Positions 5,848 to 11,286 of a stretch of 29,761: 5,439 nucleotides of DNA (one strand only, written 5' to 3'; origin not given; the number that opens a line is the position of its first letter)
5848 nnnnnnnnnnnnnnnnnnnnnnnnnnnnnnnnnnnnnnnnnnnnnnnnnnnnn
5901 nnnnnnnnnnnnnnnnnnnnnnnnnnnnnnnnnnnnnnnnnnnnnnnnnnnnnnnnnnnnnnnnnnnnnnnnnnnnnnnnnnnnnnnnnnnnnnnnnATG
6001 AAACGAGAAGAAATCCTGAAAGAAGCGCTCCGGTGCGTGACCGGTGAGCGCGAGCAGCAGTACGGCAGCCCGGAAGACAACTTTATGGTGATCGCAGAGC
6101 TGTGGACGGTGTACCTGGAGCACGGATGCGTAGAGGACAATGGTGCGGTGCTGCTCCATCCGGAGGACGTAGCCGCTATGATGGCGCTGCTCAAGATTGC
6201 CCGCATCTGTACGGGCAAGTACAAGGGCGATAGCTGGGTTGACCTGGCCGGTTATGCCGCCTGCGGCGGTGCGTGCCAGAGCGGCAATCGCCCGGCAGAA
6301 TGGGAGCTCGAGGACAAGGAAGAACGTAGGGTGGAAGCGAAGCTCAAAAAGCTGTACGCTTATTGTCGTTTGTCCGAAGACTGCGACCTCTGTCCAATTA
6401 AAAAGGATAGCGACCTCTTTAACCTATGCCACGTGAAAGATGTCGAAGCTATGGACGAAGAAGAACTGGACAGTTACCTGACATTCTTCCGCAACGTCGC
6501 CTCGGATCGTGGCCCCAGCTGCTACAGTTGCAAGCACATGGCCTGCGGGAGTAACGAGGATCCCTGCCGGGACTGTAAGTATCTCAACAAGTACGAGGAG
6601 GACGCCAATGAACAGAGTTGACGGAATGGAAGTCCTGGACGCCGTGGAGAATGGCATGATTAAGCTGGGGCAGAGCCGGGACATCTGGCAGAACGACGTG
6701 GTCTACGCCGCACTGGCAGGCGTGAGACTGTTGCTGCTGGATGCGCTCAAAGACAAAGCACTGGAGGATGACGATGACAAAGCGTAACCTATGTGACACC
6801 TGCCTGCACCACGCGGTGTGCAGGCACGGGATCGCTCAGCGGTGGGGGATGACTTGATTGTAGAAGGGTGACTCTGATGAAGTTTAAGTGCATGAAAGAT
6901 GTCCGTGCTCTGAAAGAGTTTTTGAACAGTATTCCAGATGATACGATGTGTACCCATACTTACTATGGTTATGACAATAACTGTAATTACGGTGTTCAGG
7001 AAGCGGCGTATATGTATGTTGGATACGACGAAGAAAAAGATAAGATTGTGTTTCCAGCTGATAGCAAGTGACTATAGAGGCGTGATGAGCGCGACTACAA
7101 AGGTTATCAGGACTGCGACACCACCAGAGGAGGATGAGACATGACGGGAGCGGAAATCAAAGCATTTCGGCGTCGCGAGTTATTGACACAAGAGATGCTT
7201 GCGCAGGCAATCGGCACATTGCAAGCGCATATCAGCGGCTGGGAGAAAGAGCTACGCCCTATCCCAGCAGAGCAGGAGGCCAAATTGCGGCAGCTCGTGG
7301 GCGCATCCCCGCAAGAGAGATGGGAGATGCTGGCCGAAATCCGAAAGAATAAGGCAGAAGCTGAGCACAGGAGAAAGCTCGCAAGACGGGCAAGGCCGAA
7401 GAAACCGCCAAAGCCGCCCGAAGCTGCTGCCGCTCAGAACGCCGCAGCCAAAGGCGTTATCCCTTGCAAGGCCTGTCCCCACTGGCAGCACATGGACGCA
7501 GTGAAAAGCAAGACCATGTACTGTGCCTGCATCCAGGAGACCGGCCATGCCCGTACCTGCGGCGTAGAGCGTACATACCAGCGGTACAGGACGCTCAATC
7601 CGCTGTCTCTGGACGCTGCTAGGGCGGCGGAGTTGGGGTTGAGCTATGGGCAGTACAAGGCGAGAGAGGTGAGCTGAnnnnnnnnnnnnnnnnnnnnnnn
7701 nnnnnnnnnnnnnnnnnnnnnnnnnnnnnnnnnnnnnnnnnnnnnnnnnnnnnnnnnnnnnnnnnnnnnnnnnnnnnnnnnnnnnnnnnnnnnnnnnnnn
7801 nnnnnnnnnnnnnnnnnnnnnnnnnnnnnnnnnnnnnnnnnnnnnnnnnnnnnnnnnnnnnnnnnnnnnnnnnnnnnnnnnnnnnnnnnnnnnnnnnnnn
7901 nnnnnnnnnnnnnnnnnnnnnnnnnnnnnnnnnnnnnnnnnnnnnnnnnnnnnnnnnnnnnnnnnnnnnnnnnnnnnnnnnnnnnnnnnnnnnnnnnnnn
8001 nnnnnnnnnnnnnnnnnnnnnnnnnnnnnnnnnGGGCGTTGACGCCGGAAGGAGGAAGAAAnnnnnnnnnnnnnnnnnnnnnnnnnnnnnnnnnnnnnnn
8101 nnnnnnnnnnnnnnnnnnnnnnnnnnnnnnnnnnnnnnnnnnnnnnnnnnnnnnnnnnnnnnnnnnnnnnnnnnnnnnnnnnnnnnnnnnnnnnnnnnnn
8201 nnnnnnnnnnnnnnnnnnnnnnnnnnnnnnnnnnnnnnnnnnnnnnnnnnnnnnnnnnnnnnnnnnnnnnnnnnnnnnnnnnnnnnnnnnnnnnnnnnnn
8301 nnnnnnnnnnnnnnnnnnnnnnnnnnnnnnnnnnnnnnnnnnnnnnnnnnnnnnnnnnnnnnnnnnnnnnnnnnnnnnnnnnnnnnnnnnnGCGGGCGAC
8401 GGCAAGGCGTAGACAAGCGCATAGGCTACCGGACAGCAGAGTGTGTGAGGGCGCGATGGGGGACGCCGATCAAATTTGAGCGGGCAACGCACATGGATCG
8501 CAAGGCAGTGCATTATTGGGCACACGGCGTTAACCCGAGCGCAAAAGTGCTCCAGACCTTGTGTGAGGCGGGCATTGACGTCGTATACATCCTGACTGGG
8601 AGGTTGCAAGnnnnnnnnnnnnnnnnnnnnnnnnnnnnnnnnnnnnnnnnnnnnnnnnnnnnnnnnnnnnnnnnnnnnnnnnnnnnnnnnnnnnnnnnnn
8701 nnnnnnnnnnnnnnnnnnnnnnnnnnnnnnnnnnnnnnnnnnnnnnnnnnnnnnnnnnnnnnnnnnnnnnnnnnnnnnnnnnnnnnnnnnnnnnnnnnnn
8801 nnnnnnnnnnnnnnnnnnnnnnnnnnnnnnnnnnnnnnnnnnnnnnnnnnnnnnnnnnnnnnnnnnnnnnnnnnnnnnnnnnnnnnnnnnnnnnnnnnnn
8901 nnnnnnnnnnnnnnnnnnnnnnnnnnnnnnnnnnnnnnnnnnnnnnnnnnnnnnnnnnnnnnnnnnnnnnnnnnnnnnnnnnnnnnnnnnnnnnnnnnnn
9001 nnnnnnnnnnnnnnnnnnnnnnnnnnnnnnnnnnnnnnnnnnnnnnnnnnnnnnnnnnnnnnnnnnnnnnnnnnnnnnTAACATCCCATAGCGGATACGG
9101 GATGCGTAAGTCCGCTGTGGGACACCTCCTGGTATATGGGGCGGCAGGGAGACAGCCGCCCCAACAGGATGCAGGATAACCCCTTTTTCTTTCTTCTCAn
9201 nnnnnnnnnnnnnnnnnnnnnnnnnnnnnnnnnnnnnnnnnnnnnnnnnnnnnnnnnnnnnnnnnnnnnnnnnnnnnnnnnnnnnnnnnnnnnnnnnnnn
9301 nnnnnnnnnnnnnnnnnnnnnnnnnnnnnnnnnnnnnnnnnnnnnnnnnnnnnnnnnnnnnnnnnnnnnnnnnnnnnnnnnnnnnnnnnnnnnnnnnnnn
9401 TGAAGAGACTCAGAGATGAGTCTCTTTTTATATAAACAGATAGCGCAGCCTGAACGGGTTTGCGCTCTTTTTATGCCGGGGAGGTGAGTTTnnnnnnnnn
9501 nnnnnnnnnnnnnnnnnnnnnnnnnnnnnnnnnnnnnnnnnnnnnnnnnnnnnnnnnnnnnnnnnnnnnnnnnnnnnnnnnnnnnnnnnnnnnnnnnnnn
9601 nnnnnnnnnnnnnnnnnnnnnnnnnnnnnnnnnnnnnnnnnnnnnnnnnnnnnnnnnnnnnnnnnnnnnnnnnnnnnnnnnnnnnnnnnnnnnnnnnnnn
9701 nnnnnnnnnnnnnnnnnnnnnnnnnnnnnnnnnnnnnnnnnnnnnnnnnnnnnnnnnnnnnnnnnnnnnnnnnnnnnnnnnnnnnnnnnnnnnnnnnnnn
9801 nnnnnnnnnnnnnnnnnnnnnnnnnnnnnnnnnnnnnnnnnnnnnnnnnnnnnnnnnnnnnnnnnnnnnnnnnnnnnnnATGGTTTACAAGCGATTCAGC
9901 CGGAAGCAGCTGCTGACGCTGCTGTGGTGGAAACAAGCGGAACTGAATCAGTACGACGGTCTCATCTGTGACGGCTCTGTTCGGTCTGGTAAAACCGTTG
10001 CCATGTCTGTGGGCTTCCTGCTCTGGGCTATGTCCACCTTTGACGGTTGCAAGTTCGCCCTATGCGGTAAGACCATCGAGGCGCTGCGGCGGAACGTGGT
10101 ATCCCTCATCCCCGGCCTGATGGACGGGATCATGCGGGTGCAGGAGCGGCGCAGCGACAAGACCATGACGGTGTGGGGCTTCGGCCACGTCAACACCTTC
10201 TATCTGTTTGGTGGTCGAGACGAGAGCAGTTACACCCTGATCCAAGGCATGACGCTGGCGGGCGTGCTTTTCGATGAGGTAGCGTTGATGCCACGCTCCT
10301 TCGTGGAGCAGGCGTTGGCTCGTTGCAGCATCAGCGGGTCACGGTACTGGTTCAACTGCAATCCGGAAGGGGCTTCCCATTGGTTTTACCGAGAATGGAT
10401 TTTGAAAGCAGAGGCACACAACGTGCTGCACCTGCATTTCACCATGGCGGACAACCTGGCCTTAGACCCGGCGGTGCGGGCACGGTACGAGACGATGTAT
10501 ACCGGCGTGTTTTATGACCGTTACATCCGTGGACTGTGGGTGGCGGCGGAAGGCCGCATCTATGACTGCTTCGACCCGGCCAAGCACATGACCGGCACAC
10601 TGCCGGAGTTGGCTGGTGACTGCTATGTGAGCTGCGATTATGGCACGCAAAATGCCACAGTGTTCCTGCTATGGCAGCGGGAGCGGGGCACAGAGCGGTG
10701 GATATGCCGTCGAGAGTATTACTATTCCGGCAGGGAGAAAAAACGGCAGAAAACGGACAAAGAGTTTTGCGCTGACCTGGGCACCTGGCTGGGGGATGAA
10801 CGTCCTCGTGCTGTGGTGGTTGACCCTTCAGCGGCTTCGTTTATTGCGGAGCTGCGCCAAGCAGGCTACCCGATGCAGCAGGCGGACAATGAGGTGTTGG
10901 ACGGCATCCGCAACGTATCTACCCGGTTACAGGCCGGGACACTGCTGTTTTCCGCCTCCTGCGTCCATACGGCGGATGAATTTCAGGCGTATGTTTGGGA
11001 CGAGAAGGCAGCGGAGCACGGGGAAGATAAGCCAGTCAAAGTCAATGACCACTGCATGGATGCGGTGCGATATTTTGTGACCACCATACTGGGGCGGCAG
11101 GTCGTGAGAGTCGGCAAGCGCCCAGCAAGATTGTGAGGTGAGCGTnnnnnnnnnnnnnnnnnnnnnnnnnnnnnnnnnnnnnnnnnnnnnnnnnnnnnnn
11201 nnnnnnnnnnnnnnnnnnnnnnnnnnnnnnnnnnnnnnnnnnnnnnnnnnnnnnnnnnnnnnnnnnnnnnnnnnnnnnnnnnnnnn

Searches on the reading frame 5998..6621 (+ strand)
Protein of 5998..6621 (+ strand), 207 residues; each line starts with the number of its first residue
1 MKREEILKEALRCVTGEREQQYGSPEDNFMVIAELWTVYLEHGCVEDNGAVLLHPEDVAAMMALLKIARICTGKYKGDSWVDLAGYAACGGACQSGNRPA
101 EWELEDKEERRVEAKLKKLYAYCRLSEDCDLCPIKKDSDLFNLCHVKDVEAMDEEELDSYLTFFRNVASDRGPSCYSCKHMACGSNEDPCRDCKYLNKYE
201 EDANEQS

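Call 21: search_protein_families(library=pfam, proteins=[window:5998-6621:+], max_evalue=0.01)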
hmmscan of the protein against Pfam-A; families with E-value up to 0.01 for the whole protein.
window:5998-6621:+ (207 aa): 1 family
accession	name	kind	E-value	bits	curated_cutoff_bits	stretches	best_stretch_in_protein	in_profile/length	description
PF19905.4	DUF6378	-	2.7e-30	104.9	27.1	1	5-93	1-80/81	Domain of unknown function (DUF6378)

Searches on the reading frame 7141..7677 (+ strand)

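Call 21: search_protein_families(library=pfam, proteins=[window:7141-7677:+], max_evalue=0.01)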
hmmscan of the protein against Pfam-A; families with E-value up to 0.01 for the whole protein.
window:7141-7677:+ (178 aa): 2 families
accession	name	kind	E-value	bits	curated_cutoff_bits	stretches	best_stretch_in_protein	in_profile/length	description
PF01381.28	HTH_3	-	0.00026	21.4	23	1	6-41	1-36/55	Helix-turn-helix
PF13560.12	HTH_31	-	0.00031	21.4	27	1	3-60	3-61/64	Helix-turn-helix domain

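Call 30: search_protein_families(library=phrogs, proteins=[window:7141-7674:+], max_evalue=0.01)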
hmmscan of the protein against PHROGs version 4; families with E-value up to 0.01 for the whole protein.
window:7141-7674:+ (178 aa): 5 families
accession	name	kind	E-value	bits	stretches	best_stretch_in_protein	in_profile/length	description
phrog_2104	-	unknown function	1.8e-05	25.9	1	4-64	42-101/103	-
phrog_2439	-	transcription regulation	7.4e-05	22.8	1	2-84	8-87/367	transcriptional regulator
phrog_638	-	transcription regulation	0.00018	22.4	1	12-84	15-84/145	transcriptional regulator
phrog_5119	-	unknown function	0.005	17.6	1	1-56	53-108/152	-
phrog_7950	-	transcription regulation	0.0064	17.5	0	3-38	9-44/68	transcriptional repressor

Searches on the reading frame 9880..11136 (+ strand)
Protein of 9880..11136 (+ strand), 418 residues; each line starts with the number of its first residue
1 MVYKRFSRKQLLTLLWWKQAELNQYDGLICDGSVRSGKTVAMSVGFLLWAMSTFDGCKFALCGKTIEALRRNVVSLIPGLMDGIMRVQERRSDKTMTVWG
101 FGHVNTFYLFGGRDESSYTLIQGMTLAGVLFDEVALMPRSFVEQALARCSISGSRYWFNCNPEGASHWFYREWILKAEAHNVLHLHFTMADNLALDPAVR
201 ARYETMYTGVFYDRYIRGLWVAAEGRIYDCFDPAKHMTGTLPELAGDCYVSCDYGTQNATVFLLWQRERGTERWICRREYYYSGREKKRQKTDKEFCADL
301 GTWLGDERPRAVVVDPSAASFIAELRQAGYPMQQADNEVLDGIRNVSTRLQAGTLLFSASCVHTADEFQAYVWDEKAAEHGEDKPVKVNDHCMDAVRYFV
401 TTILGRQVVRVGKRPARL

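Call 22: search_protein_families(library=pfam, proteins=[window:9880-11136:+], max_evalue=0.01)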
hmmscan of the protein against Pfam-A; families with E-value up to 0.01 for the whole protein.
window:9880-11136:+ (418 aa): 4 families
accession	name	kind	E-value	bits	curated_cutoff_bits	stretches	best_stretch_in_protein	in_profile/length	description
PF03237.21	Terminase_6N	-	1.5e-09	38.3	22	1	32-230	4-210/215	Terminase large subunit, T4likevirus-type, N-terminal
PF17288.8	Terminase_3C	-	0.0011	19.8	26.7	1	358-400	110-153/155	Terminase RNAseH like domain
PF17289.8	Terminase_6C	-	0.0018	18.7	22.6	1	279-400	25-152/155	Terminase RNaseH-like domain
PF04466.19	Terminase_3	-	0.0021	18.1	23.2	1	107-208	82-188/201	Phage terminase large subunit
